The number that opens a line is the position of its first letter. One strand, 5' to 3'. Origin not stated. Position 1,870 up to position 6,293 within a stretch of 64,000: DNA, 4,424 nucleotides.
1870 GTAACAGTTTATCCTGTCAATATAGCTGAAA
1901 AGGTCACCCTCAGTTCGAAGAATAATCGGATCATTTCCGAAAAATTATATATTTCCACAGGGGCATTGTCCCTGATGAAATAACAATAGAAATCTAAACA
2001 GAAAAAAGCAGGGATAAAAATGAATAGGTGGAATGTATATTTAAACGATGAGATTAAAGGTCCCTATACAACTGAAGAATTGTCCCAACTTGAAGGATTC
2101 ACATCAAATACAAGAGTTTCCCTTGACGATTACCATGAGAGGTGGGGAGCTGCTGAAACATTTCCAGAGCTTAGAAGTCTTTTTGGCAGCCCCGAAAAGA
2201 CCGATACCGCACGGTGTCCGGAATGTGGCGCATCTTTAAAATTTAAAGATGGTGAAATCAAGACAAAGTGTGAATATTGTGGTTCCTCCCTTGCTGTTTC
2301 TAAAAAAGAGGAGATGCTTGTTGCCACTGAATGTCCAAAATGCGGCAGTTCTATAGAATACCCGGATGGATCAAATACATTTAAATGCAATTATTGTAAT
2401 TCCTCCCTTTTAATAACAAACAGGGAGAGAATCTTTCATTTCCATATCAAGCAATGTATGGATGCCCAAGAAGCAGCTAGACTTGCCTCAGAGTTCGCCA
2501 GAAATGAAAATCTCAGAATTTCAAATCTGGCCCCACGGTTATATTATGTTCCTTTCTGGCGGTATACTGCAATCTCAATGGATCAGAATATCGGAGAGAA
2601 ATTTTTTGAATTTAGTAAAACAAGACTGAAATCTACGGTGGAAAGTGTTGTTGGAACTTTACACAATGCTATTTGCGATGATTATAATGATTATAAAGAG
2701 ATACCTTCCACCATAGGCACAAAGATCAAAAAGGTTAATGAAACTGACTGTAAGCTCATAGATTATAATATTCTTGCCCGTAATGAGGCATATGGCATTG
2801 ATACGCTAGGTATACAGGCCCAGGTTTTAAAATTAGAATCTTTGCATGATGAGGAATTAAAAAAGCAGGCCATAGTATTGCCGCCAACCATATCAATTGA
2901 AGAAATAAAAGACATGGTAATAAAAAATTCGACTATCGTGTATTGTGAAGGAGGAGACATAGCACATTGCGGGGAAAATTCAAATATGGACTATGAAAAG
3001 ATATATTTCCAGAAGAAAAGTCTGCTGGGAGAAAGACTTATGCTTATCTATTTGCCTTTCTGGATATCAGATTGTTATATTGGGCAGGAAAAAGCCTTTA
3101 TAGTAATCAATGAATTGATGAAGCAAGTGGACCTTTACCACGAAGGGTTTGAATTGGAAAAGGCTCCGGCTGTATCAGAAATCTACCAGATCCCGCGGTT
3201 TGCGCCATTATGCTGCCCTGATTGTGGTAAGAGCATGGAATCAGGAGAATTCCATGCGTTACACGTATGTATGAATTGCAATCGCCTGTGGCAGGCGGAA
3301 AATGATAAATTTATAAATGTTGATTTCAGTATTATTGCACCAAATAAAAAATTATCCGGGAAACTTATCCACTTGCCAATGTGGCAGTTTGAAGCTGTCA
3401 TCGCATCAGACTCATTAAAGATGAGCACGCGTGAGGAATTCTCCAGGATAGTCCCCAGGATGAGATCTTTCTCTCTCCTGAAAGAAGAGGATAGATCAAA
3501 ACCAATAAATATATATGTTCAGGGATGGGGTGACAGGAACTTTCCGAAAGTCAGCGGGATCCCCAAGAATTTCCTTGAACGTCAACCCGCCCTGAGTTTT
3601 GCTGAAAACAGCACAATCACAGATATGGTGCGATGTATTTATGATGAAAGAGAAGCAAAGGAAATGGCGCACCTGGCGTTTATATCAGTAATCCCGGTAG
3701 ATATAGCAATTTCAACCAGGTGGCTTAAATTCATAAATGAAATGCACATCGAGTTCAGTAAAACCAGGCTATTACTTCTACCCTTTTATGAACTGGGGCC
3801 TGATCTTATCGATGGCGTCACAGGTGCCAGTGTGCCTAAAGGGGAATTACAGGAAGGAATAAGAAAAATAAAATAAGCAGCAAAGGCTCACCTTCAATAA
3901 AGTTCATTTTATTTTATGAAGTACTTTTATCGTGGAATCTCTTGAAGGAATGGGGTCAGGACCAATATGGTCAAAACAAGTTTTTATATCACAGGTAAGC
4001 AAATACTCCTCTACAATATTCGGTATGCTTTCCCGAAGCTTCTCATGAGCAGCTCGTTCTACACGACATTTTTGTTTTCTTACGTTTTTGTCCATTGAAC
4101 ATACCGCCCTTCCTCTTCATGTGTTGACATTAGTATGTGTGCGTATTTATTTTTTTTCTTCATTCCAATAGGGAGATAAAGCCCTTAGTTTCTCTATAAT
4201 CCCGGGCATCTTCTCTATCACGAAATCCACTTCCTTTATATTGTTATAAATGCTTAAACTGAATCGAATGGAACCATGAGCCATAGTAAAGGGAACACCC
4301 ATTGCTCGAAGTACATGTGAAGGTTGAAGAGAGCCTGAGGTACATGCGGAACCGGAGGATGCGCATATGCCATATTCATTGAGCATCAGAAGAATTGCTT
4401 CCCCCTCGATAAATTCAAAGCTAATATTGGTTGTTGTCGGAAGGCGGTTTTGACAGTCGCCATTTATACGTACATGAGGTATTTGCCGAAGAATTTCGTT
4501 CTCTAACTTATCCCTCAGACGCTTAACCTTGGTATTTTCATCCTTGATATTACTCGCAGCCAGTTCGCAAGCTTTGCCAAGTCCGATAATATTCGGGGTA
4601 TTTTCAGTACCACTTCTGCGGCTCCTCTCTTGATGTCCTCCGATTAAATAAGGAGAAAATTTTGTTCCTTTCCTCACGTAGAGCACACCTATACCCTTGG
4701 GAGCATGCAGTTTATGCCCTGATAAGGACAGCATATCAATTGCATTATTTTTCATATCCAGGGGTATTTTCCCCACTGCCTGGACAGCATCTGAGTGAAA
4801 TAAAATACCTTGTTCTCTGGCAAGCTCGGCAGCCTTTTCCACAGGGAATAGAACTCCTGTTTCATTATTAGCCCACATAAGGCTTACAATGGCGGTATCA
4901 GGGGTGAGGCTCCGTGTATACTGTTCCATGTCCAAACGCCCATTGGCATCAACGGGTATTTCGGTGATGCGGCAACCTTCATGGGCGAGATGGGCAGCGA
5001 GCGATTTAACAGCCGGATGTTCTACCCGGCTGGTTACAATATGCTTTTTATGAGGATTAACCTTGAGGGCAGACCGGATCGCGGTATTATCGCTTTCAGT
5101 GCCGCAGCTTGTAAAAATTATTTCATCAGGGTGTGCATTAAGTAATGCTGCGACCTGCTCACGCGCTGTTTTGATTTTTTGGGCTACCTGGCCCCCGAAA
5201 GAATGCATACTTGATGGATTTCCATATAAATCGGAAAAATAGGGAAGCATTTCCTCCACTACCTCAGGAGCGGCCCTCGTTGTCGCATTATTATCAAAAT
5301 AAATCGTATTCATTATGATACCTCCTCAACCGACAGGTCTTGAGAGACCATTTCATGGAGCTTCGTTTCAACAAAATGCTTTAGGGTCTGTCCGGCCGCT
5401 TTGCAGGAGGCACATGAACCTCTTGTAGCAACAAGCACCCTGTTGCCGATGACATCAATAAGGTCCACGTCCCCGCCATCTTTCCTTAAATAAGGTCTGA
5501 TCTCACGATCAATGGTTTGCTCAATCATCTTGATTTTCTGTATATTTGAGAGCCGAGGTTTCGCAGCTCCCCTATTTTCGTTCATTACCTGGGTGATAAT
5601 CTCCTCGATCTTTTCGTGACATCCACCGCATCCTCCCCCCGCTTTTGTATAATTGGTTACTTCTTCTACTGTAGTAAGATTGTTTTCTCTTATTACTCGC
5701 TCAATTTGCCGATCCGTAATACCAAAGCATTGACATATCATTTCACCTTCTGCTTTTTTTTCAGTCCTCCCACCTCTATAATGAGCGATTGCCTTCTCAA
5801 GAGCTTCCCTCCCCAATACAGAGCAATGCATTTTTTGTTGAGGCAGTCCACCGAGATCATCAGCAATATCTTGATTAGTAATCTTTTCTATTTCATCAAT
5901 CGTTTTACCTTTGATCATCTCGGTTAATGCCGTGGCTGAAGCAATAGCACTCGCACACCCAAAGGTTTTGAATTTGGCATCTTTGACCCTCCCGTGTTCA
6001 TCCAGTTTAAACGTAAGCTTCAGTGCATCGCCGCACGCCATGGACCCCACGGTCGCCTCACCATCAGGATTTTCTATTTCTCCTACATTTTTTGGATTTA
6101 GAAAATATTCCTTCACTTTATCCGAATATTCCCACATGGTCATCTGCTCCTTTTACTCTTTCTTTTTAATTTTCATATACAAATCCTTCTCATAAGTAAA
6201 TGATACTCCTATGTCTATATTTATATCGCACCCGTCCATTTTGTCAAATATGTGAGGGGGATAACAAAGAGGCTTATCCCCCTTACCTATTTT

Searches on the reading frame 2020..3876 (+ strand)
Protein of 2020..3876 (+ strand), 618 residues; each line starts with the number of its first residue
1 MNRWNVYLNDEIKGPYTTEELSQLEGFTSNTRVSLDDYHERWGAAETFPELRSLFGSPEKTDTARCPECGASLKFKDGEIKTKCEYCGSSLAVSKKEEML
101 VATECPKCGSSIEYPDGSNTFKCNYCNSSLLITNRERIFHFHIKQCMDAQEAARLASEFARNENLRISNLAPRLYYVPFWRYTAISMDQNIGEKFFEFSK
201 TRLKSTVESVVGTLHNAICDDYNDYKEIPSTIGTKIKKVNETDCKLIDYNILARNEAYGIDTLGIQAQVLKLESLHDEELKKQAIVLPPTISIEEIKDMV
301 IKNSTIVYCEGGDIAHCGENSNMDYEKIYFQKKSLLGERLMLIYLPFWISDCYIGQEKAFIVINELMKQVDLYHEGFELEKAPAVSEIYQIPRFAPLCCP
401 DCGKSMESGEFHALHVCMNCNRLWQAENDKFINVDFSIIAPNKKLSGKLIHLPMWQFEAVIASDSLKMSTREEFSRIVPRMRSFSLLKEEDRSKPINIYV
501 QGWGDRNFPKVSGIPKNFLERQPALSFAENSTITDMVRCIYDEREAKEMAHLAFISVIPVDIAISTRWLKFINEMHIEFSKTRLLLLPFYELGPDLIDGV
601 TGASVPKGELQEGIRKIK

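Call 15: search_protein_families(library=pfam, proteins=[window:2020-3876:+], max_evalue=0.001)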
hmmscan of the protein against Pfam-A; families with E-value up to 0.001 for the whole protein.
window:2020-3876:+ (618 aa): 3 families
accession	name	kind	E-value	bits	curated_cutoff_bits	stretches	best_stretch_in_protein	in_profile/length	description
PF21344.3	Zn_ribbon_LysW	-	3.2e-05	23.9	27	1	65-97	2-37/46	Alpha-aminoadipate carrier protein LysW-like, globular domain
PF12773.13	DZR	-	0.00017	22.1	27.3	0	66-113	1-35/45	Double zinc ribbon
PF14237.11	GYF_2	-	0.00088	19.4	25.8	0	4-51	1-50/50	GYF domain 2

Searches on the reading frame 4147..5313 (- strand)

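Call 15: search_protein_families(library=pfam, proteins=[window:4147-5313:-], max_evalue=0.001)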
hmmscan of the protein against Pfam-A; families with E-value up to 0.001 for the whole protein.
window:4147-5313:- (388 aa): 2 families
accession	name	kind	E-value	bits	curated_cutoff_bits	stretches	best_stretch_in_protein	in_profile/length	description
PF00266.25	Aminotran_5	-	6e-95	318.8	21.5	1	4-363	1-369/371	Aminotransferase class-V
PF01212.27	Beta_elim_lyase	-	5.8e-08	32.8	27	1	50-216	37-214/288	Beta-eliminating lyase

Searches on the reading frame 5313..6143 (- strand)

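Call 15: search_protein_families(library=pfam, proteins=[window:5313-6143:-], max_evalue=0.001)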
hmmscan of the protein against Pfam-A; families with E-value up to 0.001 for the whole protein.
window:5313-6143:- (276 aa): 3 families
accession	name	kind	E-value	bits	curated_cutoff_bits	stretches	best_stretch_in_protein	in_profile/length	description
PF01592.21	NifU_N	-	1.8e-47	161.1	22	1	5-126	1-124/127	NifU-like N terminal domain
PF01106.22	NifU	-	1.6e-22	79.8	27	1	207-273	1-67/67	NifU-like domain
PF04324.20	Fer2_BFD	-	9.4e-21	74.4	26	1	135-184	1-49/50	BFD-like [2Fe-2S] binding domain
